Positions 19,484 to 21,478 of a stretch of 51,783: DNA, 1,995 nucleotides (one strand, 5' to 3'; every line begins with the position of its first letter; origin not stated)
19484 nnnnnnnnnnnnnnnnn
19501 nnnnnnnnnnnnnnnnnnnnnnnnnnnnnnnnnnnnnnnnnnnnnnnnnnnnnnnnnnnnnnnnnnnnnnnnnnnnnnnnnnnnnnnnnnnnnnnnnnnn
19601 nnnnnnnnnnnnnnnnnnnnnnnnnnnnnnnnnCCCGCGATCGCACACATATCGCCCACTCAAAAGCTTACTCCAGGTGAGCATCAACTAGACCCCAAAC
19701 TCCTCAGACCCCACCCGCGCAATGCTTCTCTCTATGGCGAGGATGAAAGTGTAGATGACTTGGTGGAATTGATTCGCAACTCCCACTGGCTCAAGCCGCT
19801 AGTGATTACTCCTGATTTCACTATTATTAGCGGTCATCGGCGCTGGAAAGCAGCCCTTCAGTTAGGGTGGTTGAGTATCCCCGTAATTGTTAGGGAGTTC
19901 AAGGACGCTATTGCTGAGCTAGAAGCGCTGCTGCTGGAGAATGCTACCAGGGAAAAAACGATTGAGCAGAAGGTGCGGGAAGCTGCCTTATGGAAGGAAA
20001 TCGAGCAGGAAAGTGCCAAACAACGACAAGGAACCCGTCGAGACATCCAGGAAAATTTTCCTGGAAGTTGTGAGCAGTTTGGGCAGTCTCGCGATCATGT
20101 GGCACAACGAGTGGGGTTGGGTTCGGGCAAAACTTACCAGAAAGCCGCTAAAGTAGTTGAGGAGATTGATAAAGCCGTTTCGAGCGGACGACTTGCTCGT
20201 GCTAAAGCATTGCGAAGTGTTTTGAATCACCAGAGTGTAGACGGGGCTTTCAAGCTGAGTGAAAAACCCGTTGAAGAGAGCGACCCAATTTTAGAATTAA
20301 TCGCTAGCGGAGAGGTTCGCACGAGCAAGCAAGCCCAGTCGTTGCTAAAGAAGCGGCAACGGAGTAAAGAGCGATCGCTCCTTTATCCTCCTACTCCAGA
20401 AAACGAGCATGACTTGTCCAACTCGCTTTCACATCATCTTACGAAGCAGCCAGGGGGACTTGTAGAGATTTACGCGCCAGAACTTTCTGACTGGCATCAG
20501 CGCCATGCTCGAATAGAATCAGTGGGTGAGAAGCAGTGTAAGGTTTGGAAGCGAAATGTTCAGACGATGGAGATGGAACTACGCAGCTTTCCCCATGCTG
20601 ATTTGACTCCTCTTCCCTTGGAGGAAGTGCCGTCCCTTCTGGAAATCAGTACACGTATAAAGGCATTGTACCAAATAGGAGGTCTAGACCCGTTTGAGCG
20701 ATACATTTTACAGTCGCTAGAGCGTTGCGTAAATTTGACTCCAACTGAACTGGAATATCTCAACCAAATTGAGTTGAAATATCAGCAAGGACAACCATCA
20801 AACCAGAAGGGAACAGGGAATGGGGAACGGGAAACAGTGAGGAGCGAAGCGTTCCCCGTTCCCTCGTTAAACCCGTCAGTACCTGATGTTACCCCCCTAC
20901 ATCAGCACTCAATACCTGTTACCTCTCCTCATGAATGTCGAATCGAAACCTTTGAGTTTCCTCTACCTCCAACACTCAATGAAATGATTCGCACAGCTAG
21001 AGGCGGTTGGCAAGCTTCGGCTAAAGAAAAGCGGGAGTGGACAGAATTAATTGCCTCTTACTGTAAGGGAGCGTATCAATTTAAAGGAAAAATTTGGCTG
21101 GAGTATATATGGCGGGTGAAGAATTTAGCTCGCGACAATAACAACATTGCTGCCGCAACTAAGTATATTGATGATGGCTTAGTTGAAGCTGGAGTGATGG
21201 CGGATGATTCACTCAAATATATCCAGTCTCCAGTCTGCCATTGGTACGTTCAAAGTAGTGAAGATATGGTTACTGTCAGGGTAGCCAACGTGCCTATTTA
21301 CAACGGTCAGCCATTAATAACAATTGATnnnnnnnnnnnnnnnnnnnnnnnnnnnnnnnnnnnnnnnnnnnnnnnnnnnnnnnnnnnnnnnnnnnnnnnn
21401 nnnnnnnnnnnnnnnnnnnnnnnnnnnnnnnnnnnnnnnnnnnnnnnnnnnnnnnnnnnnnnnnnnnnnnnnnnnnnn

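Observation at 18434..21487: Single 1017 aa ORF fusing C5-cytosine methyltransferase, ParB-like domain and RusA-like domain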

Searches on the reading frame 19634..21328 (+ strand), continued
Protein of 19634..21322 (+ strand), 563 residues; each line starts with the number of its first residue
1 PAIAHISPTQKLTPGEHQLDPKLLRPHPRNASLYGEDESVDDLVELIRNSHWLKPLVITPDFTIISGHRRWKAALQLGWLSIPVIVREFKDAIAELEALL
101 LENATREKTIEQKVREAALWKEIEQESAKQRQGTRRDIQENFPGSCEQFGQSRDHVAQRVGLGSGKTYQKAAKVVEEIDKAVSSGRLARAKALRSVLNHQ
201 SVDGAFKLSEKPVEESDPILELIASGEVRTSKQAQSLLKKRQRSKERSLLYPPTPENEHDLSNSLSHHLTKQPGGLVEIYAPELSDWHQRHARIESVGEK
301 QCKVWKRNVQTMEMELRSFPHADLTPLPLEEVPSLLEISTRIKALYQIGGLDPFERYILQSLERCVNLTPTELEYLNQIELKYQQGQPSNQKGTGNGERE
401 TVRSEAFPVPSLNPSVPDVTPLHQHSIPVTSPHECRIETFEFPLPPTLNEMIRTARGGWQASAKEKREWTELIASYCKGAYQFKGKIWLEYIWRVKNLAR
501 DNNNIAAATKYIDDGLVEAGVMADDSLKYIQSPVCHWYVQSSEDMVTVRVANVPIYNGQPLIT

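Call 78: get_annotated_region(hit=H2, flank=5000)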
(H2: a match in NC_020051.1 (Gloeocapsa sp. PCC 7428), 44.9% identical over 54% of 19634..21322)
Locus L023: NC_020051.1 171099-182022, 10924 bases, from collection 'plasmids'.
description: Gloeocapsa sp. PCC 7428 plasmid pGLO7428.02, complete sequence
organism: Gloeocapsa sp. PCC 7428 (NCBI taxid 1173026)
taxonomy: Bacteria; Cyanobacteriota; Cyanophyceae; Chroococcales; Chroococcaceae; Gloeocapsa; Gloeocapsa sp. PCC 7428
host: -; source: -; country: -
typing (MOB-suite, as given by PLSDB): conjugative; replicon rep_cluster_1708; relaxase MOBP; mating-pair formation MPF_T
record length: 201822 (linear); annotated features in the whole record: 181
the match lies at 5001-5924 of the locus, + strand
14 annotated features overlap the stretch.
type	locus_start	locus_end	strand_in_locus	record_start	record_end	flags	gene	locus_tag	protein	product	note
CDS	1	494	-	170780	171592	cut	-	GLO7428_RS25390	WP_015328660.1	hypothetical protein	-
CDS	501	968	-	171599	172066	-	-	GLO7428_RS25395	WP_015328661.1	hypothetical protein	-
CDS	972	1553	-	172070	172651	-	-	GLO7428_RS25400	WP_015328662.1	hypothetical protein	-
CDS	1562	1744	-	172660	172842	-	-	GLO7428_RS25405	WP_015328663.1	hypothetical protein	-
CDS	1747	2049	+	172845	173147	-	-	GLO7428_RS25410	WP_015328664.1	type II toxin-antitoxin system Phd/YefM family antitoxin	-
CDS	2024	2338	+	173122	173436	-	-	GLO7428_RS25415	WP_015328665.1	Txe/YoeB family addiction module toxin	GO:0008219 - cell death [Evidence IEA]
CDS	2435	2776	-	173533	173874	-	-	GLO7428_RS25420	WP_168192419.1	hypothetical protein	-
CDS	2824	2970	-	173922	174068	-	-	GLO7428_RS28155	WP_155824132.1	hypothetical protein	-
CDS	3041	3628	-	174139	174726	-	-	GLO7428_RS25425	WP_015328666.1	siphovirus Gp157 family protein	-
CDS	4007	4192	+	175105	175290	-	-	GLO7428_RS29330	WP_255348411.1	transposase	-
CDS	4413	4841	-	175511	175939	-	-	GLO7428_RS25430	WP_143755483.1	helix-turn-helix transcriptional regulator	-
CDS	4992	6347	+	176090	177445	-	-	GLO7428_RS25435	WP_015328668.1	ParB N-terminal domain-containing protein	-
CDS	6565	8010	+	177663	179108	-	-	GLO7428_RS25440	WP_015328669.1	helix-turn-helix transcriptional regulator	-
CDS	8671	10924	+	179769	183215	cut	-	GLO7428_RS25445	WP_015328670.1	DUF3987 domain-containing protein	-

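Call 83: find_related_loci(query=window:19634-21322:+, collection=viral_contigs, flank=6000)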
Query window:19634-21322:+ (563 aa) in viral_contigs; peptide patterns used: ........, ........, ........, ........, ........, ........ (x = any residue, [..] = any of these).
16 stretches matched a pattern, but none encodes a relative of the query by tblastn (E <= 1e-3).

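Call 95: fold_search(model_id=the predicted structure, library=viral)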
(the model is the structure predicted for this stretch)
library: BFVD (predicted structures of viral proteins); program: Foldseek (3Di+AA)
matches with E <= 10: 891; with E <= 0.001: 107
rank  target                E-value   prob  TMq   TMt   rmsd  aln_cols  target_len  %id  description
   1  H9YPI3                5.7e-13  1.00  0.28  0.37  10.4       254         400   30  (no name in the UniProt tables at hand)
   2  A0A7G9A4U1            9.3e-12  1.00  0.21  0.82   3.0       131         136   38  Uncharacterized protein [Bacteriophage sp.]
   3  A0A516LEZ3            1.2e-11  1.00  0.30  0.56   3.4       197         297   37  (no name in the UniProt tables at hand)
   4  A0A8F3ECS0            3.0e-08  1.00  0.19  0.52  24.2       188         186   20  RusA-like resolvase [Microbacterium phage Footloose]
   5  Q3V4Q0                5.8e-08  1.00  0.18  0.31  18.8       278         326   13  Uncharacterized protein ORF326b [Acidianus two-tailed virus]
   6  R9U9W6                1.2e-07  1.00  0.14  0.33  16.8       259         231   22  (no name in the UniProt tables at hand)
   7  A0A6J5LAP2            1.9e-07  1.00  0.26  0.42  10.8       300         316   15  Spo0J Stage 0 sporulation protein J (Antagonist of Soj) containing ParB-like nuclease domain [uncultured Caudovirales phage]
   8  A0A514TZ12            2.3e-07  1.00  0.17  0.40  22.5       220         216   20  RusA-like resolvase [Arthrobacter phage Vibaki]
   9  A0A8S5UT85            2.6e-07  1.00  0.28  0.34  11.9       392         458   14  Chromosome partitioning protein [Siphoviridae sp. ct4fm14]
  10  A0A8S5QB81            3.1e-07  1.00  0.18  0.42   4.1       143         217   24  Endodeoxyribonuclease RusA [Myoviridae sp. ctw4b6]
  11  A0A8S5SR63            6.1e-07  1.00  0.17  0.40  21.6       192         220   16  Crossover junction endodeoxyribonuclease [Siphoviridae sp. ctJyX12]
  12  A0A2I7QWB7            7.2e-07  1.00  0.19  0.76   2.5       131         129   26  (no name in the UniProt tables at hand)
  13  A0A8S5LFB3            7.2e-07  1.00  0.18  0.45  21.6       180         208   18  Endodeoxyribonuclease RusA [Siphoviridae sp. ct3CA7]
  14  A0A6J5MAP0            7.6e-07  1.00  0.23  0.32   8.6       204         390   20  ParB/Sulfiredoxin [uncultured Caudovirales phage]
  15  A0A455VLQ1            8.5e-07  1.00  0.19  0.69   2.6       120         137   19  Uncharacterized protein [Lactococcus phage phiQ1]
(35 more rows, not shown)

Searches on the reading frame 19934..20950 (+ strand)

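Call 6: search_protein_families(library=pfam, proteins=[window:19934-20950:+], max_evalue=10)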
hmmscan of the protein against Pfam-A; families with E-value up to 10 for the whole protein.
window:19934-20950:+ (339 aa): 2 families
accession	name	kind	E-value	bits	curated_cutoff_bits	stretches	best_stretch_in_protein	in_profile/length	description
PF00573.27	Ribosomal_L4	-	0.024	14.7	25.8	1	7-37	5-35/190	Ribosomal protein L4/L1 family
PF25409.1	PH_33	-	0.058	13.7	23.8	1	124-165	59-98/141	Fungal PH-like domain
